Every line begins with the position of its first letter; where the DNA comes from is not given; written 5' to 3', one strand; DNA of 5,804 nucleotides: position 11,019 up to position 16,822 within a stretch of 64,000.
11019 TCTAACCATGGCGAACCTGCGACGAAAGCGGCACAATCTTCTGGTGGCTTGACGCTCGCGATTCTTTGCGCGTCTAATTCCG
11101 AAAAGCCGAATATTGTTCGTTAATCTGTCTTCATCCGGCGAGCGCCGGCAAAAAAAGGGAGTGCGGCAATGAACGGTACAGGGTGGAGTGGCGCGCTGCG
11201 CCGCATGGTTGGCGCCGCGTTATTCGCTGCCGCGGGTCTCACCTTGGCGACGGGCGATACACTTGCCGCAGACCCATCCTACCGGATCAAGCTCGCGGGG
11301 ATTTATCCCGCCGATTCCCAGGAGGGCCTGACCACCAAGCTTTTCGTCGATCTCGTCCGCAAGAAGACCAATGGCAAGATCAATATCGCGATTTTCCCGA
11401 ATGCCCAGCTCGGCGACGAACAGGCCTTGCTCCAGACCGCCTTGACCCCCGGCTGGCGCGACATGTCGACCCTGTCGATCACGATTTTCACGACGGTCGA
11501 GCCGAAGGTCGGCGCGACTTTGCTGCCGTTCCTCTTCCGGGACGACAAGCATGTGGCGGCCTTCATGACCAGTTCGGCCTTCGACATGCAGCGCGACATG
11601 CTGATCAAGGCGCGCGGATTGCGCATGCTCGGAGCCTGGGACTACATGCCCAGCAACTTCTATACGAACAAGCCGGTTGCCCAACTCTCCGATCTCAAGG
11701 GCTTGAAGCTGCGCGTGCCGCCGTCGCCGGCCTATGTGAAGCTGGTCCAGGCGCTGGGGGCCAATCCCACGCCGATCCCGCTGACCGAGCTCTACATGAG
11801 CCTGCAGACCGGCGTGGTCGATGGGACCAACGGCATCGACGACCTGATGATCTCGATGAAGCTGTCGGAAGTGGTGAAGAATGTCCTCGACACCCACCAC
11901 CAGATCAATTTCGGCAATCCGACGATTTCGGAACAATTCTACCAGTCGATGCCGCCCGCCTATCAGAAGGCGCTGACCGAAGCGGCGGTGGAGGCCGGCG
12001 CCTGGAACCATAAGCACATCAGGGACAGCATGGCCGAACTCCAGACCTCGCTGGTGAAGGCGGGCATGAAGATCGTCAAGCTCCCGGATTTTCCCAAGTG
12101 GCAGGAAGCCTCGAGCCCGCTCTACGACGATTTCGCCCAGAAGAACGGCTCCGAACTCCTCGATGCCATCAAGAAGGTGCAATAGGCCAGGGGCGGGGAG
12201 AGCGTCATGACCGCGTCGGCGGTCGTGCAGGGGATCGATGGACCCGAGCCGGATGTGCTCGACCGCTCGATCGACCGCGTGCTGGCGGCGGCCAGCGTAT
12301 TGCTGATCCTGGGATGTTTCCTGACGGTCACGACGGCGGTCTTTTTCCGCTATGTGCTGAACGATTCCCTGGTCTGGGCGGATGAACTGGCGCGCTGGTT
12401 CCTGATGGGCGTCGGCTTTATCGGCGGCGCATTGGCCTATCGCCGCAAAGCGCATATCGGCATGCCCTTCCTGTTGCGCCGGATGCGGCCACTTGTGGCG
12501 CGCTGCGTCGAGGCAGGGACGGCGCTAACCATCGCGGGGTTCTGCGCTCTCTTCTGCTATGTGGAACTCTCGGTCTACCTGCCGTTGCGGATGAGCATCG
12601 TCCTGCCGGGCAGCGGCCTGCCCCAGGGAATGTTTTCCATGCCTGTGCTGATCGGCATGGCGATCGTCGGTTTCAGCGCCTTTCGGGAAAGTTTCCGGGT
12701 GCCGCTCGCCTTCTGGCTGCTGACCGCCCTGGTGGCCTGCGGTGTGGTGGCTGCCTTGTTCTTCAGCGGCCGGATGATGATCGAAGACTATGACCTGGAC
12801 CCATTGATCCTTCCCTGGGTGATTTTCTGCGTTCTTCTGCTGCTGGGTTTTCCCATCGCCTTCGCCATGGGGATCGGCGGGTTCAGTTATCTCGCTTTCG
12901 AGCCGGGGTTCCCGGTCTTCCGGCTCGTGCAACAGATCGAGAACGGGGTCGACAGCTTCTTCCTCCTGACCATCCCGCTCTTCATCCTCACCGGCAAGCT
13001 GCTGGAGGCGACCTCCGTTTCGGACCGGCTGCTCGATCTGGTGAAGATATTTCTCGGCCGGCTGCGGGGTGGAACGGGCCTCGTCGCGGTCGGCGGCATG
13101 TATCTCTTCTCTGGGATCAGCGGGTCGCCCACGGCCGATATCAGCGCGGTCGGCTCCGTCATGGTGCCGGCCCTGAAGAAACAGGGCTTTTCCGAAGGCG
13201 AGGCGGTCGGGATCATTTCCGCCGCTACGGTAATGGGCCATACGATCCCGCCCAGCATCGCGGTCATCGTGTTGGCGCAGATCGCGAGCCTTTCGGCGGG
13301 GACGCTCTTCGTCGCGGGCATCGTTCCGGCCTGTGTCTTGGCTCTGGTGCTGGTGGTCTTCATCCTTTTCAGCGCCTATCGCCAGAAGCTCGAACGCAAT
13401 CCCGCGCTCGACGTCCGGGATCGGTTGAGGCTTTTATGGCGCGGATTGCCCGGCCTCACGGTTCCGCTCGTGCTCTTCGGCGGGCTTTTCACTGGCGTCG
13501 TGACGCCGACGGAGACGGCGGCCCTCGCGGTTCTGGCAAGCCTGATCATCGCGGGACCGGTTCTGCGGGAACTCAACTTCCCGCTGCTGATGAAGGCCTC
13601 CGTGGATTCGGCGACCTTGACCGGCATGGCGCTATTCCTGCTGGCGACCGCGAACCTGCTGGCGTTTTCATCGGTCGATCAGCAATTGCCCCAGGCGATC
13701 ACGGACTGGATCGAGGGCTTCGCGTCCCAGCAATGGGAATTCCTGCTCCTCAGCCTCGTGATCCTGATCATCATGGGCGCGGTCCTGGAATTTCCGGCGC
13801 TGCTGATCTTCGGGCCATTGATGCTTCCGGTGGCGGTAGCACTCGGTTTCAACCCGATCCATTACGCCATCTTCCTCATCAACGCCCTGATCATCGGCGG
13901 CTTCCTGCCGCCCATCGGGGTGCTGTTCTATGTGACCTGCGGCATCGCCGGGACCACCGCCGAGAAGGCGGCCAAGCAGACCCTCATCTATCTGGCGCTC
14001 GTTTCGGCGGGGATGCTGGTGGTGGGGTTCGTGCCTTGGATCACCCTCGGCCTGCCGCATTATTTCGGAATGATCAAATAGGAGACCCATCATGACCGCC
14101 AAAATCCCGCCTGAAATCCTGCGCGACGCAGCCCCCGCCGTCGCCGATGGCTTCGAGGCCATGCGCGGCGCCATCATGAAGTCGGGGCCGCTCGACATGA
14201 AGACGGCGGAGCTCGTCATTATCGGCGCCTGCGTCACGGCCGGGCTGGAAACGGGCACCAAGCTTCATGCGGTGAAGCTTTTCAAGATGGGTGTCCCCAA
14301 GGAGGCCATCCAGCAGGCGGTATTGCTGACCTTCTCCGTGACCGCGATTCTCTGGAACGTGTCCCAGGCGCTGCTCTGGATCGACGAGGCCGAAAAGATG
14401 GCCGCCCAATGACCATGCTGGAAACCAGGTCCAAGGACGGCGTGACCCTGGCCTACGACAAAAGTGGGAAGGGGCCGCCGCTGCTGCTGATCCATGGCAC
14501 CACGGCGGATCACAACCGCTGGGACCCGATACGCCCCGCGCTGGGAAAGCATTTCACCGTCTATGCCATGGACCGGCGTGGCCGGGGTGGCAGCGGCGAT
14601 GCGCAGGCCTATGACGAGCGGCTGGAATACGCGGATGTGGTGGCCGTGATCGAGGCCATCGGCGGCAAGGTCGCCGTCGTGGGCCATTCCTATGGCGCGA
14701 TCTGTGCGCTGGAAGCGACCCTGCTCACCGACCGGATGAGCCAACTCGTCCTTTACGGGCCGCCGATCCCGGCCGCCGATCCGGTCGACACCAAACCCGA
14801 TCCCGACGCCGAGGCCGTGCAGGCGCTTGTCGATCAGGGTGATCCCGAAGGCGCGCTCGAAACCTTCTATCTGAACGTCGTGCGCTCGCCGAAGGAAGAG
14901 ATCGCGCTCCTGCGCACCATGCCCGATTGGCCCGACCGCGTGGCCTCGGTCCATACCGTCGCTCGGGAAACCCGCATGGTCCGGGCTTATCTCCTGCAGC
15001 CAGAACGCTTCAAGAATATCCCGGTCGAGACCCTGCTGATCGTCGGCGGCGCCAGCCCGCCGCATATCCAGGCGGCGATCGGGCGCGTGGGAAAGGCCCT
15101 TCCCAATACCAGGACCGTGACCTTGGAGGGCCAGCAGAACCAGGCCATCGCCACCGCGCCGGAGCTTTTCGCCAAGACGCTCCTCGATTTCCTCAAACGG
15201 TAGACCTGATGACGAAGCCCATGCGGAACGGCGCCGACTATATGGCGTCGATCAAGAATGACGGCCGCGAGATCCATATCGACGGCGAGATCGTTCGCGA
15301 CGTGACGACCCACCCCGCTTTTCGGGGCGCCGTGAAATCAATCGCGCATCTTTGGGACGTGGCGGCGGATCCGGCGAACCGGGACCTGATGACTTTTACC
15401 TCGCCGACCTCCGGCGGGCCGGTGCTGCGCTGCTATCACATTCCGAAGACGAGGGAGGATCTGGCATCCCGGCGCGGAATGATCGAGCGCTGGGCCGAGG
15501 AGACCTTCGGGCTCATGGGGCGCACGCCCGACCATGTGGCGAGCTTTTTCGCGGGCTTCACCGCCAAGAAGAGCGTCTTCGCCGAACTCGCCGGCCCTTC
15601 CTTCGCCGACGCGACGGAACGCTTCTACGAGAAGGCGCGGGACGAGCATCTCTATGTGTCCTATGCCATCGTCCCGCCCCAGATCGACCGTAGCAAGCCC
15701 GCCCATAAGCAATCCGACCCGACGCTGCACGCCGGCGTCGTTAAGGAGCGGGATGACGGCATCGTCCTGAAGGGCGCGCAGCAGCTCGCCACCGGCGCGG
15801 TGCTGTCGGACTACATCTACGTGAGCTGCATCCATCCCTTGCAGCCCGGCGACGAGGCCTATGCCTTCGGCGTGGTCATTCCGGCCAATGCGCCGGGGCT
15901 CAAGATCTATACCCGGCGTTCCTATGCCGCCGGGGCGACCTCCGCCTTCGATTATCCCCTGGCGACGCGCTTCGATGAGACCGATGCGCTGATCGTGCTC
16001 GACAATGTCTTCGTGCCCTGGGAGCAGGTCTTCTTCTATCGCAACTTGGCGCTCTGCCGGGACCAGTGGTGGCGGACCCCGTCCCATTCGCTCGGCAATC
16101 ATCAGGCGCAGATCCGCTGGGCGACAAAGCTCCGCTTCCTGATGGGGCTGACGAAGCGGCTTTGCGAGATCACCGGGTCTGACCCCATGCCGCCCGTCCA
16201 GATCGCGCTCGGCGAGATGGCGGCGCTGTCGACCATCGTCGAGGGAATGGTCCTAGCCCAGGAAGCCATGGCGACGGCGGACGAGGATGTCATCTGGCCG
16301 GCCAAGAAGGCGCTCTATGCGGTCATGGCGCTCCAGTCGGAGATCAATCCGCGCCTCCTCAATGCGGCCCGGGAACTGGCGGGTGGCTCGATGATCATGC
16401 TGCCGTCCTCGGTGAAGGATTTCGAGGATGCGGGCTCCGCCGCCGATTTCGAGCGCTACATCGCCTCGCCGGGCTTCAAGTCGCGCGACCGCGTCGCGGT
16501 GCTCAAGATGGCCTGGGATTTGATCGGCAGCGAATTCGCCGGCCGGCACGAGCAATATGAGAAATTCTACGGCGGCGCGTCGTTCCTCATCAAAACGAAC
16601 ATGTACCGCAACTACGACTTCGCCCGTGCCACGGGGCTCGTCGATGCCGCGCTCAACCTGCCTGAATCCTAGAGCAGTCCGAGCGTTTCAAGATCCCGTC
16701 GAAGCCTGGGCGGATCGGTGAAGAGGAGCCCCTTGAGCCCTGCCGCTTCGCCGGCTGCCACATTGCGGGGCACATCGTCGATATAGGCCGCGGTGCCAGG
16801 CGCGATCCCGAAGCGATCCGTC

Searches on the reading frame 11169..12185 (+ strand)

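Call 49: search_protein_families(library=pfam, proteins=[window:11169-12185:+], max_evalue=0.00001)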
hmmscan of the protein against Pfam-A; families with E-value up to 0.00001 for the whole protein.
window:11169-12185:+ (338 aa): 1 family
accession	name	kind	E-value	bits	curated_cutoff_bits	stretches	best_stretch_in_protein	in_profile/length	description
PF03480.18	DctP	-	5.3e-67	226.6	23.4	1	45-324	4-284/286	Bacterial extracellular solute-binding protein, family 7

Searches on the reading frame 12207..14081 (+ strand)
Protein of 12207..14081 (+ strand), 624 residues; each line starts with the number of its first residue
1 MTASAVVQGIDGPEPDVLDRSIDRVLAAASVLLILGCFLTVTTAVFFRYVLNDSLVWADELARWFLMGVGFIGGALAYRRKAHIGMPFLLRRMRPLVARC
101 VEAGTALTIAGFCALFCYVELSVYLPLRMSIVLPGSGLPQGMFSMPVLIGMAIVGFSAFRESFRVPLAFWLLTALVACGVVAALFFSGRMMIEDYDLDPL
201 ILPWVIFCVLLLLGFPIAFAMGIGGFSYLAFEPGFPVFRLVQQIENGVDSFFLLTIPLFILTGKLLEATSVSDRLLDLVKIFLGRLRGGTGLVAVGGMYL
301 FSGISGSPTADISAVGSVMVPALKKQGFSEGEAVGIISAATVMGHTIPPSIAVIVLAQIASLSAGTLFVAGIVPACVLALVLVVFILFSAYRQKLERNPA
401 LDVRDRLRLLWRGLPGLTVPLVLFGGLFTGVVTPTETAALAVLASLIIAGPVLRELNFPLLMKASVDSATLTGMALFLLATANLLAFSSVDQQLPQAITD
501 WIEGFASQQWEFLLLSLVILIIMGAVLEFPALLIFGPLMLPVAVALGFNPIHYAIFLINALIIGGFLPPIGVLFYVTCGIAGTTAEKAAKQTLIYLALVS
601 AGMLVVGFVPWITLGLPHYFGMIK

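Call 50: search_protein_families(library=pfam, proteins=[window:12207-14081:+], max_evalue=0.00001)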
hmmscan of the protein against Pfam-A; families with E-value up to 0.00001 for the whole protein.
window:12207-14081:+ (624 aa): 2 families
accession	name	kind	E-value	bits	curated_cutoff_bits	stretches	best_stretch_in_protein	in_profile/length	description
PF06808.19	DctM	-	7.4e-94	315.3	23.8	1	205-612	2-413/413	Tripartite ATP-independent periplasmic transporter, DctM component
PF04290.18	DctQ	-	1.2e-21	77.5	28.3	1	38-163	2-127/132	Tripartite ATP-independent periplasmic transporters, DctQ component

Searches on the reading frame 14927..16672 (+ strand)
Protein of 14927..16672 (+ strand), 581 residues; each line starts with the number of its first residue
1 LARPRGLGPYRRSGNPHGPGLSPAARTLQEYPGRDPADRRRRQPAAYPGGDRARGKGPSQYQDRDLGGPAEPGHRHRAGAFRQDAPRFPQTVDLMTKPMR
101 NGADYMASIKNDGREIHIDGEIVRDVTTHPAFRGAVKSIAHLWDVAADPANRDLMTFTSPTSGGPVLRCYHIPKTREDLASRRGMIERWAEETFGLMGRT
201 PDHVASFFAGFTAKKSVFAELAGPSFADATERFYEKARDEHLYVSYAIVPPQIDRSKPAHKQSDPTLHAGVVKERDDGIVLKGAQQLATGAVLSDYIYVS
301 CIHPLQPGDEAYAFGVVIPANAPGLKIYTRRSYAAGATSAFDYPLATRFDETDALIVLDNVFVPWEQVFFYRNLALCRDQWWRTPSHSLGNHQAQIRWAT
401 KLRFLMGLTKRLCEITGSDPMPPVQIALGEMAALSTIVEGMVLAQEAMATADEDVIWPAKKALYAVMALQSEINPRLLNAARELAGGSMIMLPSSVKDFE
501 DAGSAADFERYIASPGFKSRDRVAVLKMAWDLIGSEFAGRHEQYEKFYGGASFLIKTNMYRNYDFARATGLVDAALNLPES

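Call 50: search_protein_families(library=pfam, proteins=[window:14927-16672:+], max_evalue=0.00001)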
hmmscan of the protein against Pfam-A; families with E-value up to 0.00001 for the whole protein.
window:14927-16672:+ (581 aa): 2 families
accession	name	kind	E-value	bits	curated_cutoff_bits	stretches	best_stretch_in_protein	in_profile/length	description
PF11794.13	HpaB_N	-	5.5e-95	318.5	35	1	102-369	2-269/270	4-hydroxyphenylacetate 3-hydroxylase N terminal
PF03241.18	HpaB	-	2.1e-49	167.9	25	1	377-576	1-201/202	4-hydroxyphenylacetate 3-hydroxylase C terminal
